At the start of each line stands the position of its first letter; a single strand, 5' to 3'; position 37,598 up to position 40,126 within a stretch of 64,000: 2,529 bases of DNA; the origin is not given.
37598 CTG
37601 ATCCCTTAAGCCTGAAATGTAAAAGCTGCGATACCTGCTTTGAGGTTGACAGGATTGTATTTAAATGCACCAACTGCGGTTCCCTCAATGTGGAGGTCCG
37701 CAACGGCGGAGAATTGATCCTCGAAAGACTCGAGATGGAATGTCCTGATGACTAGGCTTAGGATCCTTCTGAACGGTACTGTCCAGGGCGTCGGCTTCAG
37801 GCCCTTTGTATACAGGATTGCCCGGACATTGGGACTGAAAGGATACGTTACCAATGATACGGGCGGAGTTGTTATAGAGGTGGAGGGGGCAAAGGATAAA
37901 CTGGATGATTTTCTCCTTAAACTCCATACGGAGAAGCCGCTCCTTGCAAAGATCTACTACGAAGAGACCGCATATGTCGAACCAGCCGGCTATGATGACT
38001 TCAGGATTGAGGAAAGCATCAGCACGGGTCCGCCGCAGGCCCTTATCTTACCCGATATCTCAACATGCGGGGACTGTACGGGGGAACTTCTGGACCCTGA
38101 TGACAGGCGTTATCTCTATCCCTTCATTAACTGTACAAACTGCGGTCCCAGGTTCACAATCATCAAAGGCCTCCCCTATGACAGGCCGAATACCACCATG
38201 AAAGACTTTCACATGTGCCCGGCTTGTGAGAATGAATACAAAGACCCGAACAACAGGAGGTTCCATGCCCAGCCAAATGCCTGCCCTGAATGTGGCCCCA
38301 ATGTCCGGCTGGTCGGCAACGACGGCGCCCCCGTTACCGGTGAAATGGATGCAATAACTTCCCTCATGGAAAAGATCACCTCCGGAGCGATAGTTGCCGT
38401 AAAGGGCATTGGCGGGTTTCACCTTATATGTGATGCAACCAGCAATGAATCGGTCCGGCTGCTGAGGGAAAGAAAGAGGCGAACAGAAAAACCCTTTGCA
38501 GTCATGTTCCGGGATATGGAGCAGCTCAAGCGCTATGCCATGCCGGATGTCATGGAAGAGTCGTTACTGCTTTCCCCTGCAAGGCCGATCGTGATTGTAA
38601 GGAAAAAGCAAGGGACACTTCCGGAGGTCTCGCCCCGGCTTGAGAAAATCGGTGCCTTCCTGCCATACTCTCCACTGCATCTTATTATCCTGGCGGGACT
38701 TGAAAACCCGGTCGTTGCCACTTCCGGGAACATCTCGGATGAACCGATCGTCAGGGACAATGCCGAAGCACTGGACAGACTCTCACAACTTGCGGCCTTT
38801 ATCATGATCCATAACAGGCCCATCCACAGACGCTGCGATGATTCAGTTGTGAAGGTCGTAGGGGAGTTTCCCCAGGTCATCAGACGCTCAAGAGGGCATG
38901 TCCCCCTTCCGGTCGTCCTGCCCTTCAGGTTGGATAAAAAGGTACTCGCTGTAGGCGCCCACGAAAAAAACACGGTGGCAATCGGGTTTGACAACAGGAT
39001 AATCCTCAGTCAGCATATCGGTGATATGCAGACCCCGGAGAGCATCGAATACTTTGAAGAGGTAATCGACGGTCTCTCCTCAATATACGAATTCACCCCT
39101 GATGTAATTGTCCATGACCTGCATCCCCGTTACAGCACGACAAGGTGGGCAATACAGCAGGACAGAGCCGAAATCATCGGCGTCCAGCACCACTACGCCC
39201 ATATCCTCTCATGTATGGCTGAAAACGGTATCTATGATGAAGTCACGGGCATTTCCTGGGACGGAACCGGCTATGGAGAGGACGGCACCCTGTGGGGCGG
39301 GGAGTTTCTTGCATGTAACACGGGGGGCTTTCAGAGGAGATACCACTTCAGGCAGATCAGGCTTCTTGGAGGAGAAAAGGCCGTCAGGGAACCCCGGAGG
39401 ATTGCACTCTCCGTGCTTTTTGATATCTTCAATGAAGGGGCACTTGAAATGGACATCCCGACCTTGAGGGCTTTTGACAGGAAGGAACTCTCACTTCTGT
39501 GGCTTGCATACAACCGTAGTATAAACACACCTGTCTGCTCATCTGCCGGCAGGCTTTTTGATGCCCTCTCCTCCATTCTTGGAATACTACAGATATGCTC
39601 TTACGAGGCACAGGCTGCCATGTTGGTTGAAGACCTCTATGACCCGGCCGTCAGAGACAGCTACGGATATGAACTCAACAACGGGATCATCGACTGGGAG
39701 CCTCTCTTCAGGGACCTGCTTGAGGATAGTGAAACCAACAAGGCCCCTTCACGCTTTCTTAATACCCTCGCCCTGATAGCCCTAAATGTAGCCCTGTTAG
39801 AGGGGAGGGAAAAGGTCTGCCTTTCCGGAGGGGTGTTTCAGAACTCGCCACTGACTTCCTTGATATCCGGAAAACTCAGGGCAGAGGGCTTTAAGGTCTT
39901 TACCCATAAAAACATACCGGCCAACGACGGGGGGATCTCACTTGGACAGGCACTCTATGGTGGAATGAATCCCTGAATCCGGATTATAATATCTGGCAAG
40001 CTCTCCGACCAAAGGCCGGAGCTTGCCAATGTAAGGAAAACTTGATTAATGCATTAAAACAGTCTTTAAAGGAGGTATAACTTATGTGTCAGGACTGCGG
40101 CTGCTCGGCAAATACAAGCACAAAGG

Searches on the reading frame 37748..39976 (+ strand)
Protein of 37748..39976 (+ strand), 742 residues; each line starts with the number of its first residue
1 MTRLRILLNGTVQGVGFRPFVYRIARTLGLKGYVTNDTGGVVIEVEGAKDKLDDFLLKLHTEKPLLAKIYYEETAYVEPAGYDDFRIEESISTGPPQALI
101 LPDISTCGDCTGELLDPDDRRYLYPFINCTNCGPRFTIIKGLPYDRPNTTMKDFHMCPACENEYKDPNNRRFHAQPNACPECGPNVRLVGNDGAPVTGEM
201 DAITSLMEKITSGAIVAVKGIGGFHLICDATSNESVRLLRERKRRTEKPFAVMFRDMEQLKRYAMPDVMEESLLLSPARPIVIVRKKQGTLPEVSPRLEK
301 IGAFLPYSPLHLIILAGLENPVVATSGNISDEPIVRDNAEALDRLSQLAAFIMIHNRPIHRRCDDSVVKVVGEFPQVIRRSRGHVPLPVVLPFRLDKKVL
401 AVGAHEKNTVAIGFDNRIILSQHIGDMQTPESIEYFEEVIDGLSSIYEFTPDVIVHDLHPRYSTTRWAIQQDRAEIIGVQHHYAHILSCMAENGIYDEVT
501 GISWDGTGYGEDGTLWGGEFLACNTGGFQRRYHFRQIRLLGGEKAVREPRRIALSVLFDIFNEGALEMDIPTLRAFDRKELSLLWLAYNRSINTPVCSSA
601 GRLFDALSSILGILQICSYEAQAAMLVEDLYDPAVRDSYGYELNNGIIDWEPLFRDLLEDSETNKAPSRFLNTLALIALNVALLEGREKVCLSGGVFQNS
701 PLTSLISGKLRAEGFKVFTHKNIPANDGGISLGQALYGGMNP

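Call 58: find_homologous_proteins(query=window:37748-39976:+, max_evalue=1e-50)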
Query window:37748-39976:+ (742 aa): 8000 proteins with E <= 1e-50 among 8000 candidates; the best 120 are listed.
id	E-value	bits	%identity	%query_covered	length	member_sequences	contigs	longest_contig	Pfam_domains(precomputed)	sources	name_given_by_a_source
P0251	0.0e+0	1666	97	100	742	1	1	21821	PF17788.8,PF22521.3,PF01300.25,PF00708.25,PF07503.18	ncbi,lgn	-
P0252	0.0e+0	1158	65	100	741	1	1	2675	PF17788.8,PF22521.3,PF01300.25,PF00708.25,PF07503.18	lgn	-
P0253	0.0e+0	1143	64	100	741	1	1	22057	PF17788.8,PF22521.3,PF01300.25,PF00708.25,PF07503.18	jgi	jgi:hydrogenase maturation protein HypF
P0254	0.0e+0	1139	65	98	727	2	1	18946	PF17788.8,PF22521.3,PF01300.25,PF00708.25,PF07503.18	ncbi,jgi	-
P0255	0.0e+0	1138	63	100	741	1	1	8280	PF17788.8,PF22521.3,PF01300.25,PF00708.25,PF07503.18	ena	-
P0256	0.0e+0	1118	64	100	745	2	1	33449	PF17788.8,PF22521.3,PF01300.25,PF00708.25,PF07503.18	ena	-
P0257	0.0e+0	1117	100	65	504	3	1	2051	PF17788.8,PF01300.25,PF00708.25,PF07503.18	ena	-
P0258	0.0e+0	1108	63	100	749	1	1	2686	PF17788.8,PF22521.3,PF01300.25,PF00708.25,PF07503.18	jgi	jgi:hydrogenase maturation protein HypF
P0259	0.0e+0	1102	63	100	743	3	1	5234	PF17788.8,PF22521.3,PF01300.25,PF00708.25,PF07503.18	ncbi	-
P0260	0.0e+0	1093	63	100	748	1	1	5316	PF17788.8,PF22521.3,PF01300.25,PF00708.25,PF07503.18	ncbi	-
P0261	0.0e+0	1082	63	100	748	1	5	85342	PF17788.8,PF22521.3,PF01300.25,PF00708.25,PF07503.18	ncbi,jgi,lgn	jgi:hydrogenase maturation protein HypF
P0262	0.0e+0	1058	61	100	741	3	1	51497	PF17788.8,PF22521.3,PF01300.25,PF00708.25,PF07503.18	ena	-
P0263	0.0e+0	1047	59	100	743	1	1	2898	PF17788.8,PF22521.3,PF01300.25,PF00708.25,PF07503.18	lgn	-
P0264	0.0e+0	1047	60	100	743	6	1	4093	PF17788.8,PF22521.3,PF01300.25,PF00708.25,PF07503.18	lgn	-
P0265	0.0e+0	1047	60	100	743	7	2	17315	PF17788.8,PF22521.3,PF01300.25,PF00708.25,PF07503.18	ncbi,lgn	-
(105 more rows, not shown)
